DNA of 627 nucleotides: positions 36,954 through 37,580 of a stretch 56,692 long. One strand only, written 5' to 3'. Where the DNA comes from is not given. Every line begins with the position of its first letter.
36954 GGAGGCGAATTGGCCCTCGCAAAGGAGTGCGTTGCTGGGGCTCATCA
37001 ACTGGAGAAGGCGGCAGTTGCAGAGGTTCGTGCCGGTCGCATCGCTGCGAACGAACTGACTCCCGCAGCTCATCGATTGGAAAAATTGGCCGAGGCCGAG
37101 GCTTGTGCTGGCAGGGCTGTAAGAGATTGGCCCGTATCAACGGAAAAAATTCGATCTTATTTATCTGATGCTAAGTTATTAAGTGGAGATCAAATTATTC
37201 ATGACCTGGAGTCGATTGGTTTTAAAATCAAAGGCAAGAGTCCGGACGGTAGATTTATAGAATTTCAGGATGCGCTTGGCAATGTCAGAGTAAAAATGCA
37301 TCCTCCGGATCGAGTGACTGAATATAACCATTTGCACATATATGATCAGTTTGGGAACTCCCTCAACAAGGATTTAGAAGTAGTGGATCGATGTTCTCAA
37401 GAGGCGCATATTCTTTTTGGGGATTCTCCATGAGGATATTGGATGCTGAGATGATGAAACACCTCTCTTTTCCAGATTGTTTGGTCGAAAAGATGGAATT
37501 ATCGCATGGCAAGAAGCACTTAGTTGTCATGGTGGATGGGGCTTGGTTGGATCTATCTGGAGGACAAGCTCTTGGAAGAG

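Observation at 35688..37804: Polymorphic-toxin-like gene with a compositionally foreign C-terminal module and a translationally coupled immunity-like gene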

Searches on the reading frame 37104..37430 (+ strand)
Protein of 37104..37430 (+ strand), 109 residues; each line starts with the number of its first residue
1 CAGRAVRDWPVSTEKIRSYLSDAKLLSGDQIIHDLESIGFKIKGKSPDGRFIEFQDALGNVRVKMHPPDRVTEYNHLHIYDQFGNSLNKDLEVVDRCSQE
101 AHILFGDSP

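Call 6: search_protein_families(library=pfam, proteins=[window:37128-37430:+], max_evalue=1)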
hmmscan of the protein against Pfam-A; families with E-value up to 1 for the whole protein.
window:37128-37430:+ (101 aa): 0 families

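Call 7: search_protein_families(library=ncbifam, proteins=[window:37128-37430:+], max_evalue=1)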
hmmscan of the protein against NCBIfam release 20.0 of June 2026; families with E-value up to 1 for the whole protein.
window:37128-37430:+ (101 aa): 0 families

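Call 15: find_homologous_proteins(query=window:37104-37430:+, max_evalue=0.01)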
Query window:37104-37430:+: 1 candidates shared short words with the query, none scored E <= 0.01.

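Call 16: search_solved_structures(query=window:37104-37430:+, max_evalue=10, show_alignments=2)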
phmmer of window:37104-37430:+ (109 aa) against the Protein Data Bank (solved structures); distinct sequences matched with E-value up to 10: 1.
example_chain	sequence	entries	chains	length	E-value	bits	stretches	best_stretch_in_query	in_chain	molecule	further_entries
8owu_B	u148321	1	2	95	1.7e-10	44.4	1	48-104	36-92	Transposase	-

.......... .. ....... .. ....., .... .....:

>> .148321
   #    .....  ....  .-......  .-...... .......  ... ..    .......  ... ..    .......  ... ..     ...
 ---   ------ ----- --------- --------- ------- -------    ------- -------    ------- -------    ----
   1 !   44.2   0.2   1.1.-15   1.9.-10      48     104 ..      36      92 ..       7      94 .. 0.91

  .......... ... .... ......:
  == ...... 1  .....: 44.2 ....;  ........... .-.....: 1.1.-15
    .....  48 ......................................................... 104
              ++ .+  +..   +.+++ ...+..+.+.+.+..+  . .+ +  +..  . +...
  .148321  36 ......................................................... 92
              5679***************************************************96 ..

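Call 41: search_protein_representatives(protein=window:37110-37430:+)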
Query: 107 residues. Proteins with E-value up to 0.001 (for the whole library): 272; up to 1e-10: 100; up to 1e-30: 2. The best 150 are listed.
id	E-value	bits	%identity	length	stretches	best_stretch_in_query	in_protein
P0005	3.3e-32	127.2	62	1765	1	11-104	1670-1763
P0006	1.0e-31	125.6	60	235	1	9-104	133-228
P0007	2.0e-29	118.2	63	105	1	23-105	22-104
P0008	3.7e-29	117.4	32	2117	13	25-74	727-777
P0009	6.3e-29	116.6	61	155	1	12-104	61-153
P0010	1.5e-28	115.5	56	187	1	9-105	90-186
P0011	2.8e-28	114.5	56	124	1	12-105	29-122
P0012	8.7e-28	113.0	56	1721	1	13-105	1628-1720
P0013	5.3e-26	107.2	54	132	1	10-102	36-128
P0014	8.6e-26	106.5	53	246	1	7-101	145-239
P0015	2.9e-25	104.8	55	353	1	11-105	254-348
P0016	3.2e-25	104.7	54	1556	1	12-105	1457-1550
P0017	5.8e-25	103.9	57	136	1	9-101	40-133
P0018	8.8e-25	103.3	53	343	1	11-102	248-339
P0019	2.1e-24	102.1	54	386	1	10-101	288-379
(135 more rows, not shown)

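Call 48: search_protein_families(library=pfam, alignment_id=A4, max_evalue=0.001)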
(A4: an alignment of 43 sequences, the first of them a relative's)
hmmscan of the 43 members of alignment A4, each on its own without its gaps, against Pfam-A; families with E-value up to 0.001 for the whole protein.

A. member 1, P0005 (1765 aa): 2 families
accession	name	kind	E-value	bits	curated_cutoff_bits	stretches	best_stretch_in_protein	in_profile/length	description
PF05593.20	RHS_repeat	-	2.5e-53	178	22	3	715-751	1-37/38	RHS Repeat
PF20148.4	DUF6531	-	4e-08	33.9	24.1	1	49-117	4-73/74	Domain of unknown function (DUF6531)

B. families by the number of members that match (of 43 scanned): 62 families (the first 25 are shown)
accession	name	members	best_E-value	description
PF05593.20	RHS_repeat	8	4.5e-58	RHS Repeat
PF14449.11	PT-TG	5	1.4e-12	Pre-toxin TG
PF20148.4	DUF6531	3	4e-08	Domain of unknown function (DUF6531)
PF18911.6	PKD_4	2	1.3e-104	PKD domain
PF00801.26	PKD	2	5e-78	PKD domain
PF16820.11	PKD_3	2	7.4e-60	PKD-like domain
PF04740.18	LXG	2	6.3e-47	LXG domain of WXG superfamily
PF17963.7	Big_9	2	2e-24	Bacterial Ig domain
PF21027.3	Sde0182_C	2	1.6e-21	Cellulose-binding protein Sde0182, C-terminal domain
PF05345.18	He_PIG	2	1.6e-13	Putative Ig domain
PF13332.12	Fil_haemagg_2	2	5e-13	Hemagglutinin repeat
PF18962.6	Por_Secre_tail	2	5.9e-11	Secretion system C-terminal sorting domain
PF18981.6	InlK_D3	2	4.1e-09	Internalin K domain (D3/D4)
PF22352.2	K319L-like_PKD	1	5.9e-34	K319L-like, PKD domain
PF12256.14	TcdB_toxin_midN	1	5.5e-24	Insecticide toxin TcdB middle/N-terminal region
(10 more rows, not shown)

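Call 49: predict_structure(alignment_id=A3)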
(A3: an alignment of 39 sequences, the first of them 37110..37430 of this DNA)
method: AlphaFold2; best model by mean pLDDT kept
length: 107 residues; sequences in the alignment: 39
mean_pLDDT: 92.1   pTM: 0.82
mean pLDDT of the five models: 92.1, 92.0, 91.6, 91.3, 91.1
residues with pLDDT >= 90: 95; 70-90: 3; 50-70: 6; < 50: 3
segments of 3 or more residues with pLDDT < 50: 1-3
pLDDT, mean of each block of 10 residues (from residue 1): 61 95 96 96 96 97 96 97 98 97 80
secondary structure, 60 per line:
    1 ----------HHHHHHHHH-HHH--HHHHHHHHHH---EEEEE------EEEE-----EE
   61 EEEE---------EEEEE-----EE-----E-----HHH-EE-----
elements in order: H11-19 H26-35 E39-43 E50-53 E59-64 E74-78

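Call 51: fold_search(model_id=the predicted structure, library=pdb)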
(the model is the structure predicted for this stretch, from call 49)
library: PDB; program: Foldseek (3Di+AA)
matches with E <= 10: 388; with E <= 0.001: 2
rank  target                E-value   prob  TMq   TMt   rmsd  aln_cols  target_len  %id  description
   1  8owu_C                1.4e-06  1.00  0.66  0.91   1.6        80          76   32  The crystal structure of the polymorphic toxin PT7(Bc) D37A mutant and its cognate immunity PIM7(Bc) complex (released 2024-06-19)
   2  8owu_B                1.1e-05  1.00  0.61  0.84   2.0        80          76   31  The crystal structure of the polymorphic toxin PT7(Bc) D37A mutant and its cognate immunity PIM7(Bc) complex (released 2024-06-19)
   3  7vfk_B                1.3e-01  0.41  0.36  0.10   9.6       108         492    9  Crystal structure of SdgB (ligand-free form) (released 2021-11-24)
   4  7vfl_A                1.5e-01  0.77  0.38  0.10   7.9        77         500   10  Crystal structure of SdgB (UDP, NAG, and O-glycosylated SD peptide-binding form) (released 2021-11-24)
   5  7vfn_C                1.7e-01  0.57  0.41  0.11   8.6       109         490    7  Crystal structure of SdgB (SD peptide-binding form) (released 2021-11-24)
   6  7vfm_A                2.4e-01  0.47  0.42  0.12  10.8       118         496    7  Crystal structure of SdgB (UDP and SD peptide-binding form) (released 2021-11-24)
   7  7ec1_B                2.9e-01  0.35  0.37  0.10   9.3       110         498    8  Crystal structure of SdgB (ligand-free form) (released 2021-03-24)
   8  7ec1_A                3.7e-01  0.35  0.39  0.11   8.8       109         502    7  Crystal structure of SdgB (ligand-free form) (released 2021-03-24)
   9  7vfo_B                3.7e-01  0.30  0.39  0.11  11.2       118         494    8  Crystal structure of SdgB (Phosphate-binding form) (released 2021-11-24)
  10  7ec6_A                4.2e-01  0.38  0.41  0.11   8.9       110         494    8  Crystal structure of SdgB (complexed with peptides) (released 2022-03-16)
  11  7vfk_A                4.2e-01  0.38  0.41  0.11   9.0       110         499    8  Crystal structure of SdgB (ligand-free form) (released 2021-11-24)
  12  9q5u                  4.2e-01  0.28  0.23  0.09  14.0        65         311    9  Crystal structure of Aeromonas salmonicida putative carbohydrate binding module and split domain (released 2025-09-24)
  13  7qnt_BBB              4.2e-01  0.14  0.24  0.08  10.1        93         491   10  TarM(Se) native (released 2023-05-10)
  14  7kzp_L                4.4e-01  0.25  0.28  0.10  11.1        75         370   12  Structure of the human Fanconi anaemia Core complex (released 2021-03-10)
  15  7vfm_C                4.7e-01  0.21  0.29  0.08  11.1       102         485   12  Crystal structure of SdgB (UDP and SD peptide-binding form) (released 2021-11-24)
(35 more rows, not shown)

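Call 59: find_related_loci(query=A5, collection=genome_contigs, flank=6000)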
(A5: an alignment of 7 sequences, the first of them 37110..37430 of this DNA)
Query A5 (107 aa) in genome_contigs; peptide patterns used: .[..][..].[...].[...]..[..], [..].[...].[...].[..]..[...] (x = any residue, [..] = any of these).
178 stretches matched a pattern; 26 encode a relative of the query (tblastn E <= 1e-3); 26 distinct loci.
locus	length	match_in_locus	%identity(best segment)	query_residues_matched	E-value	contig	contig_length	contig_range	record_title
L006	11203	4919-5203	61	9-103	2e-40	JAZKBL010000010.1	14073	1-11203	MAG: Chlamydiota bacterium isolate ADI_H3L2_1_122_18_3-bin080 ADIH3L21_B080_0_000000000010, whole genome shotgun sequenc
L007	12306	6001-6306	55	2-103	4e-36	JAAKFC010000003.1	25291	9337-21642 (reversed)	MAG: Chlamydiae bacterium isolate K1000_chlam_3 K1000chlam3_3, whole genome shotgun sequence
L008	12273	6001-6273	63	14-104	3e-36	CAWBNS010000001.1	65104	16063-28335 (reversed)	MAG: uncultured Chlamydiae bacterium isolate MFD01275.bin.2.9 genome assembly, contig: contig_12770, whole genome shotgu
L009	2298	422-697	58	14-105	2e-34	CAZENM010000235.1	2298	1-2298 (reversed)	MAG TPA_asm: uncultured bacterium isolate SRP302447_co1_145 genome assembly, contig: NODE_158711_length_2298_cov_4.82969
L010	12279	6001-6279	53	9-101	5e-32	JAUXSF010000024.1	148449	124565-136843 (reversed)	MAG: Chlamydiales bacterium isolate C12_metabat.bin.50 C12_k141_137981, whole genome shotgun sequence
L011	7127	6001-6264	53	14-101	5e-30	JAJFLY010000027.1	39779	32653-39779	MAG: Chlamydiae bacterium isolate OFTM232 OFTM232_26, whole genome shotgun sequence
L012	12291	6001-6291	45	9-105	3e-28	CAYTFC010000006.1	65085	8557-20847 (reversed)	MAG TPA_asm: uncultured bacterium isolate SRP062349_co2_74 genome assembly, contig: NODE_270_length_65085_cov_49.108258,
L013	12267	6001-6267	52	13-101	8e-28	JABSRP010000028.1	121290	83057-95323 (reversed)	MAG: Pseudobacteriovorax sp. isolate DT_89 DT-Pseudobacteriovorax-1_scaffold_29, whole genome shotgun sequence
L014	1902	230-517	50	6-101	2e-25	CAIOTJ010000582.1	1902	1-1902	MAG: uncultured Planctomycetaceae bacterium isolate ErkenSummer_bin-1745 genome assembly, contig: bin-1745:582/718, whol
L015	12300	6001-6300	43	3-101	5e-23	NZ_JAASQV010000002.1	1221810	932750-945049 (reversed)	Sphingomonas leidyi strain DSM 4733 Ga0373306_02, whole genome shotgun sequence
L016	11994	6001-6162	61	14-67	2e-18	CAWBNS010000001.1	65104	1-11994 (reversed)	MAG: uncultured Chlamydiae bacterium isolate MFD01275.bin.2.9 genome assembly, contig: contig_12770, whole genome shotgu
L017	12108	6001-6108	44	33-65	9e-5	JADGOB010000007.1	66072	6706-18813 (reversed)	MAG: Acidobacteria bacterium isolate Chersky.3_23 contig-100_18, whole genome shotgun sequence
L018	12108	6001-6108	44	33-65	9e-5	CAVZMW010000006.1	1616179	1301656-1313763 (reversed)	MAG: uncultured Acidobacteriota bacterium isolate MFD01872.bin.1.18 genome assembly, contig: contig_68453, whole genome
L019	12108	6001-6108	44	33-65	7e-5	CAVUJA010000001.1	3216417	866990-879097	MAG: uncultured Acidobacteriota bacterium isolate MFD01872.bin.1.270 genome assembly, contig: contig_31940, whole genome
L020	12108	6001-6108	42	33-65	8e-5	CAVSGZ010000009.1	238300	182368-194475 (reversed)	MAG: uncultured Acidobacteriota bacterium isolate MFD01476.bin.1.216 genome assembly, contig: contig_47001, whole genome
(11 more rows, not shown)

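Call 65: search_protein_families(library=pfam, proteins=[L006:65-5212:+, L007:904-6318:+, L011:1033-6276:+, L012:934-6300:+, L013:4222-6279:+], max_evalue=0.01)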
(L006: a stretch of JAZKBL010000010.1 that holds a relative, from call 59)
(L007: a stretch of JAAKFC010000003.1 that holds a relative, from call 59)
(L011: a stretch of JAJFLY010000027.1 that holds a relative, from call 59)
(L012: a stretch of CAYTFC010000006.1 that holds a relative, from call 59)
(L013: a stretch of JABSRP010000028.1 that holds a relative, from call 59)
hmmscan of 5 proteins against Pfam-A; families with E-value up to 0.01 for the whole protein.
L006:65-5212:+ (1716 aa): 2 families
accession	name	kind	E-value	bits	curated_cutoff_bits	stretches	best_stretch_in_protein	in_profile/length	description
PF05593.20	RHS_repeat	-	7.4e-42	141.4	22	3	695-728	4-37/38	RHS Repeat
PF20148.4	DUF6531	-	0.0019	18.9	24.1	1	39-76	4-41/74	Domain of unknown function (DUF6531)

L007:904-6318:+ (1805 aa): 3 families
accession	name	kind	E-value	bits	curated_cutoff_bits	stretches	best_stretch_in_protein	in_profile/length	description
PF05593.20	RHS_repeat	-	1.2e-42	143.9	22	2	623-651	3-31/38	RHS Repeat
PF20148.4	DUF6531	-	0.0013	19.4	24.1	1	38-94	3-59/74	Domain of unknown function (DUF6531)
PF21837.1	DUF6896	-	0.0036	17.8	27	0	833-907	37-104/128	Domain of unknown function (DUF6896)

L011:1033-6276:+ (1748 aa): 2 families
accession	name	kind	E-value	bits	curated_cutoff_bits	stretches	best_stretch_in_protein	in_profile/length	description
PF05593.20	RHS_repeat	-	2e-51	171.9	22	6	746-782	1-37/38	RHS Repeat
PF20148.4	DUF6531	-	1.5e-05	25.7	24.1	1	52-92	4-44/74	Domain of unknown function (DUF6531)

L012:934-6300:+ (1789 aa): 3 families
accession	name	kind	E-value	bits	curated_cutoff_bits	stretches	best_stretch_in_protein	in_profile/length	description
PF05593.20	RHS_repeat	-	3.4e-62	206.2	22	6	1071-1107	1-37/38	RHS Repeat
PF20148.4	DUF6531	-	6.7e-05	23.6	24.1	1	43-91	2-49/74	Domain of unknown function (DUF6531)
PF19223.5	Chropara_Vmeth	-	0.0032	17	22.9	0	1073-1119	139-185/319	Chroparavirus methyltransferase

L013:4222-6279:+ (686 aa): 3 families
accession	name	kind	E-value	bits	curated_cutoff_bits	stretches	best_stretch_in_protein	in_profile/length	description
PF00089.32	Trypsin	-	6.2e-11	43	20.6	1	91-207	24-133/220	Trypsin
PF14449.11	PT-TG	-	1.7e-06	28.3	23.5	1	478-534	9-58/68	Pre-toxin TG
PF13365.12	Trypsin_2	-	0.00096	20.3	27.6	1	94-273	1-134/144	Trypsin-like peptidase domain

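Call 70: search_solved_structures(query=A3, max_evalue=1, show_alignments=1)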
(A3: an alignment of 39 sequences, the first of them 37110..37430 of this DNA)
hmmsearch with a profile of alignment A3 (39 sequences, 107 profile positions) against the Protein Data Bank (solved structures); distinct sequences matched with E-value up to 1: 8.
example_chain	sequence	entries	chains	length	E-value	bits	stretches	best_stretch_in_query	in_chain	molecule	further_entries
8owu_B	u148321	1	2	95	8.7e-20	74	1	45-104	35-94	Transposase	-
6ul6_B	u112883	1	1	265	0.38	14.1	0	33-75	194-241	ciA-D12/11/ciA-B5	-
8fje_A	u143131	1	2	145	0.43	13.9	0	7-29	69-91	E8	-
7raa_A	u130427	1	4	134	0.47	13.7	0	61-95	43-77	Interleukin-2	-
9jqm_B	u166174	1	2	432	0.75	13.1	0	57-89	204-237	Fatty-acid peroxygenase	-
1qvn_A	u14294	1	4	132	0.85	12.9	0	61-98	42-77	Interleukin-2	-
8xwg_A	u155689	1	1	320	0.91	12.8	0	22-96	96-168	Outer Surface Protein A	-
1aoy_A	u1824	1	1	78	0.98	12.7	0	6-51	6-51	ARGININE REPRESSOR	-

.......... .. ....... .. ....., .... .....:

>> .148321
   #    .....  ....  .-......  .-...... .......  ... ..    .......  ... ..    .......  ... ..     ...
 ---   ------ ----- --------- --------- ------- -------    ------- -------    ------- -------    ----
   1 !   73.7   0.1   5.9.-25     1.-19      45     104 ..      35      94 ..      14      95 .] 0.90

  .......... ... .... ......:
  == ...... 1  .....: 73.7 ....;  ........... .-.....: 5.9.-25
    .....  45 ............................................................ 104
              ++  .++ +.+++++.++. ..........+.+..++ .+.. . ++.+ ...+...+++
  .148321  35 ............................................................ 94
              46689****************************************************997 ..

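Call 101: search_protein_families(library=pfam, proteins=[L012:6994-7392:+], max_evalue=0.01)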
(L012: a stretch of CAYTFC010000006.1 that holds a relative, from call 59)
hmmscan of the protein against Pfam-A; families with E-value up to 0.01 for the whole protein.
L012:6994-7392:+ (133 aa): 0 families
